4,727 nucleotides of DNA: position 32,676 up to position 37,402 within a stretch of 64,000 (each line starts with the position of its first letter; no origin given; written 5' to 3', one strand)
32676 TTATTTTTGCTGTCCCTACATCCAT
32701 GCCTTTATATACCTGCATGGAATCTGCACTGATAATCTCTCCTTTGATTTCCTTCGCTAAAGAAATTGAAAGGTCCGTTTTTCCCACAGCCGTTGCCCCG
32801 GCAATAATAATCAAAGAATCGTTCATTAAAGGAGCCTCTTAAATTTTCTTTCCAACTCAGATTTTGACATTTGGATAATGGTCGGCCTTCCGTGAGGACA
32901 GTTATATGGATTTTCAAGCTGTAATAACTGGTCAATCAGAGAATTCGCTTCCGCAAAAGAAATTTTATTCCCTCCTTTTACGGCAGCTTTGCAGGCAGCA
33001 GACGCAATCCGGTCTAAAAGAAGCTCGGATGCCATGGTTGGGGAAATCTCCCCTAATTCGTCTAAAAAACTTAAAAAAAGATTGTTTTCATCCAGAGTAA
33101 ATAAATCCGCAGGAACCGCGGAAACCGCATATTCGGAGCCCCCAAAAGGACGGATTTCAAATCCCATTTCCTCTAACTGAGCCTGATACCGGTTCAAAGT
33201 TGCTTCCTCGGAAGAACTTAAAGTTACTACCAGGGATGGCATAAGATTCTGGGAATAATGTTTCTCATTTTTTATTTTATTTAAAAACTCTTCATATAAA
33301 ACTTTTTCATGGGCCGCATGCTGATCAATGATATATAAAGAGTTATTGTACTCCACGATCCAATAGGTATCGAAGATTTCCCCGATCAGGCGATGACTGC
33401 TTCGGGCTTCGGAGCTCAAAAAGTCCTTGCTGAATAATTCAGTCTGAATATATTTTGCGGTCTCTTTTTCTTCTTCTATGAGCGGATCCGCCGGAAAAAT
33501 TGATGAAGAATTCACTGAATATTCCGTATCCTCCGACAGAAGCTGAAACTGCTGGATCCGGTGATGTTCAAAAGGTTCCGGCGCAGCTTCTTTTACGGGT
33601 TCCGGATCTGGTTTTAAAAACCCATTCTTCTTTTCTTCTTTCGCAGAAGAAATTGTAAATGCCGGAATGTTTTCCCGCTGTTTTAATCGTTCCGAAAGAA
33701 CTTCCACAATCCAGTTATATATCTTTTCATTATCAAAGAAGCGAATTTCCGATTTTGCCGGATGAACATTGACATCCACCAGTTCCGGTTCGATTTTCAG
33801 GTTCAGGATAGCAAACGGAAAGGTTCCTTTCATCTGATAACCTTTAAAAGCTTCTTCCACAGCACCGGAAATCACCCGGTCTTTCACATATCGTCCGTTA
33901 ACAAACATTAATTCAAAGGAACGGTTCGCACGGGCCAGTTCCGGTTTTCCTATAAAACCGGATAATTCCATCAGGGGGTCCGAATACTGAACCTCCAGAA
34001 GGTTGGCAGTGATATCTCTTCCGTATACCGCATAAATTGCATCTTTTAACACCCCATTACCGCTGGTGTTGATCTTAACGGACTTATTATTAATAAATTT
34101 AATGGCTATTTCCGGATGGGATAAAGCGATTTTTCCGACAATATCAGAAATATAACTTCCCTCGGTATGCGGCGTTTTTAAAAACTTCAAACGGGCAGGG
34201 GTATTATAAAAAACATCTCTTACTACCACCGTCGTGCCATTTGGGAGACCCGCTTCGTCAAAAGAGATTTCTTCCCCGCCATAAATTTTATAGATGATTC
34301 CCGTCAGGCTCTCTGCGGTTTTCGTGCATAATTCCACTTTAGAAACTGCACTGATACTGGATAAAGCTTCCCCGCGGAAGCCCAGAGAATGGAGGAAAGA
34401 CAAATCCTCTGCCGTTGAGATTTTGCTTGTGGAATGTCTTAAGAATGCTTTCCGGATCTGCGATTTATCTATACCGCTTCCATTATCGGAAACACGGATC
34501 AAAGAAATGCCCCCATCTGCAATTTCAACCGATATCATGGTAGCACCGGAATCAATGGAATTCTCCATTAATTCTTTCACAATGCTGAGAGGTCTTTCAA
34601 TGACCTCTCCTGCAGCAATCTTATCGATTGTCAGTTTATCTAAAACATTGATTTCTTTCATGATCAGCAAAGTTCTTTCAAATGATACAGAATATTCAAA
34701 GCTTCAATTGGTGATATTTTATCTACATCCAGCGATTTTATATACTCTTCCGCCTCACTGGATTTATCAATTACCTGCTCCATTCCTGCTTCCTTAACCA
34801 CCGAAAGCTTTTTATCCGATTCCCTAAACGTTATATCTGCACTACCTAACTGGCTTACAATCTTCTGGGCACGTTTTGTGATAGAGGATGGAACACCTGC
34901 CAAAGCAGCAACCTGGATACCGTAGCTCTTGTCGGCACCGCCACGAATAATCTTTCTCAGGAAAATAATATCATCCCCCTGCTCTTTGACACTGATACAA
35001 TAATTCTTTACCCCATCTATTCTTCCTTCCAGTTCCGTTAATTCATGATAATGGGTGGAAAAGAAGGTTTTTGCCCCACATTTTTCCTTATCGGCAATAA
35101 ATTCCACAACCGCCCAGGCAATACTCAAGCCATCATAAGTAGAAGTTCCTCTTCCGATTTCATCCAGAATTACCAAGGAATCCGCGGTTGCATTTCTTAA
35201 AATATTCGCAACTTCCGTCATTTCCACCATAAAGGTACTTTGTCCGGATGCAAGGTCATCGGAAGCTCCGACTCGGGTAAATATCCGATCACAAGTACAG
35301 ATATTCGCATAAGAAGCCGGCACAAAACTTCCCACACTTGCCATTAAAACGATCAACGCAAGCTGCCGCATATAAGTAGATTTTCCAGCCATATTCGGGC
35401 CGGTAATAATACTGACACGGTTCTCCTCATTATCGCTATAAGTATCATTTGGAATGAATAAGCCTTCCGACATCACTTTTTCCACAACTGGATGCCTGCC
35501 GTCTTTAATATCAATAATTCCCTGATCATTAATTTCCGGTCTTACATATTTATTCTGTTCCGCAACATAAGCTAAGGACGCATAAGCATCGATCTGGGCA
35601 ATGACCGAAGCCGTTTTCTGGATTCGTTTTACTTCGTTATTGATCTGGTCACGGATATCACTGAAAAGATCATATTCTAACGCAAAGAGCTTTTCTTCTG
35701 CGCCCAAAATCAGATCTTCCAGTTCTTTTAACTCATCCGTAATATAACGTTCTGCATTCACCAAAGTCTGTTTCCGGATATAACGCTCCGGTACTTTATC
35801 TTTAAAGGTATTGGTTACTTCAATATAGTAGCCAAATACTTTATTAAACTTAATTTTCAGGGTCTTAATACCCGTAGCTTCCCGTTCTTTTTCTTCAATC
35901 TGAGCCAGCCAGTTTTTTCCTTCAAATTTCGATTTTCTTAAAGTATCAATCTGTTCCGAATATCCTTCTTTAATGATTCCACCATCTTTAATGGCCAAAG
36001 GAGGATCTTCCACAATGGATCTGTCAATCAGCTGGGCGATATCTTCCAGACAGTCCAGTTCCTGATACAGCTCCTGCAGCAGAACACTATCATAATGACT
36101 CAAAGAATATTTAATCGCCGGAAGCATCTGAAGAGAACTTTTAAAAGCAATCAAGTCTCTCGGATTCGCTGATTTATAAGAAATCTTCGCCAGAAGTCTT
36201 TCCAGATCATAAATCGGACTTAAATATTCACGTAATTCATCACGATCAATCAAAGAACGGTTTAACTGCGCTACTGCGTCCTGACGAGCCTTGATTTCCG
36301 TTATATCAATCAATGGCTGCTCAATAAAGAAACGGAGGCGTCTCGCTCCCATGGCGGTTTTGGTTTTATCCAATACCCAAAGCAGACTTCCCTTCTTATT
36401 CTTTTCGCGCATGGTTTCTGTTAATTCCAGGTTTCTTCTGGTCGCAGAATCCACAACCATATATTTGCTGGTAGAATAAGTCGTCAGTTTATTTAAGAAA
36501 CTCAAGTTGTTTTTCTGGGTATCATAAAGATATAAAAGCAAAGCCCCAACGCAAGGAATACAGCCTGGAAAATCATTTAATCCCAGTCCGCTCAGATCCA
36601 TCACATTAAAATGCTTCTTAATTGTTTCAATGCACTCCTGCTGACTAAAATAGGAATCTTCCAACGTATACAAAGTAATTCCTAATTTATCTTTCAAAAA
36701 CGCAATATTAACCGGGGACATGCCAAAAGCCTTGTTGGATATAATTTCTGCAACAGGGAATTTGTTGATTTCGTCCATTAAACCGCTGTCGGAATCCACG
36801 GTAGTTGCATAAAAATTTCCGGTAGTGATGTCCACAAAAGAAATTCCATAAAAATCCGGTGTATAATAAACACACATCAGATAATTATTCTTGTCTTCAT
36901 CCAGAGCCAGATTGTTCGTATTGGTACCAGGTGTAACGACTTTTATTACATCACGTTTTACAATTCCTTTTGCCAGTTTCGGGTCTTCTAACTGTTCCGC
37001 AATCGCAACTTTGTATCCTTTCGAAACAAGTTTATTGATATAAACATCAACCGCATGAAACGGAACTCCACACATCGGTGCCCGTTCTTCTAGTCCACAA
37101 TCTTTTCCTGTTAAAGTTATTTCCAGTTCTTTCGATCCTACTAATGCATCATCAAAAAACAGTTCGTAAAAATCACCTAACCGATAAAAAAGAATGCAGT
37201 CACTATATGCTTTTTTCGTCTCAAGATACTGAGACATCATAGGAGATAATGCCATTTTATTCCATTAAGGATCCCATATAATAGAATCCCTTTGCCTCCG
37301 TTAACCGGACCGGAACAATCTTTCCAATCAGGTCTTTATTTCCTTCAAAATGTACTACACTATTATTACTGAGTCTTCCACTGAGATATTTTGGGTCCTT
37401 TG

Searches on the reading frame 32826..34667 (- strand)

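Call 19: search_protein_families(library=pfam, proteins=[window:32826-34667:-], max_evalue=0.00001)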
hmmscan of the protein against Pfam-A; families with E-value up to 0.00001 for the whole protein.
window:32826-34667:- (613 aa): 4 families
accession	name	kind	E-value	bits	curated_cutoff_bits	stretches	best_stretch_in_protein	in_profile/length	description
PF01119.25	DNA_mis_repair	-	4.2e-37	126.8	26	1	211-328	1-118/119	DNA mismatch repair protein, C-terminal domain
PF08676.16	MutL_C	-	4.7e-31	107.8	25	1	428-567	1-140/142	MutL C terminal dimerisation domain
PF13589.12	HATPase_c_3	-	8.7e-10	39.2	25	1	29-122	6-99/137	Histidine kinase-, DNA gyrase B-, and HSP90-like ATPase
PF02518.31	HATPase_c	-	2.6e-07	31.5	26.4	1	25-84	5-64/111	Histidine kinase-, DNA gyrase B-, and HSP90-like ATPase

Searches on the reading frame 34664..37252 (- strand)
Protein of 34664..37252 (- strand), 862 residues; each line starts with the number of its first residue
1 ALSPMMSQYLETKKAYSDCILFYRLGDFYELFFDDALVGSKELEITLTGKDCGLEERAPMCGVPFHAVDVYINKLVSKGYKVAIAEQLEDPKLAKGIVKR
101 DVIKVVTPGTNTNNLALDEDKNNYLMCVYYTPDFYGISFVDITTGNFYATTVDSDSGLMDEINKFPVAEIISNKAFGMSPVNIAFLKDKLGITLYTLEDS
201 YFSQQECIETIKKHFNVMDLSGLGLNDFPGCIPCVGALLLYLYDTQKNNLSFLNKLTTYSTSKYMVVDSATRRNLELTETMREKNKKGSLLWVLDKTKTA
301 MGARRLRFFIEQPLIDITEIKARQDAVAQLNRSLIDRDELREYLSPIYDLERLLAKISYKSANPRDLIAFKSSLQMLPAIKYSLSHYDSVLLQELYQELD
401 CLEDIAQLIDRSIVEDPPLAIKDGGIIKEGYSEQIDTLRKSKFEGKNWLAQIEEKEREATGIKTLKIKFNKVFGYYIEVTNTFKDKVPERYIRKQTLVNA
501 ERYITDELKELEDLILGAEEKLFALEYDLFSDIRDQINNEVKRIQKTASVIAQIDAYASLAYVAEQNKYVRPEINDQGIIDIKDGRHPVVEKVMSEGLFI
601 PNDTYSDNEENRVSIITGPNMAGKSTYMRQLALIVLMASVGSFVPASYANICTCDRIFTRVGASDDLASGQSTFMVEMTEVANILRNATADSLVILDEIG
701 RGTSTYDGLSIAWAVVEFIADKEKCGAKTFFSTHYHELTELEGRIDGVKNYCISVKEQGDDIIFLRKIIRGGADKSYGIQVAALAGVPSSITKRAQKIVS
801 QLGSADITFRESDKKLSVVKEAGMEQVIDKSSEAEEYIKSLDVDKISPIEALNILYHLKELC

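Call 19: search_protein_families(library=pfam, proteins=[window:34664-37252:-], max_evalue=0.00001)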
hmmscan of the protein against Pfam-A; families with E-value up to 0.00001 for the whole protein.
window:34664-37252:- (862 aa): 5 families
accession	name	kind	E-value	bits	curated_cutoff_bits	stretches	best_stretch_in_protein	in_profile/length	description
PF00488.27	MutS_V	-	1.1e-84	283.5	30.2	1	615-802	2-187/188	MutS domain V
PF05192.23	MutS_III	-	6.9e-57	193.4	34.1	1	270-561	1-194/194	MutS domain III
PF01624.25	MutS_I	-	6e-43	146.1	20.6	1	4-113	2-111/113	MutS domain I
PF05190.23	MutS_IV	-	1.3e-29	102.7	22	1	430-521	1-92/92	MutS family domain IV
PF05188.22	MutS_II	-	1.4e-16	61.5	25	1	123-251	1-130/133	MutS domain II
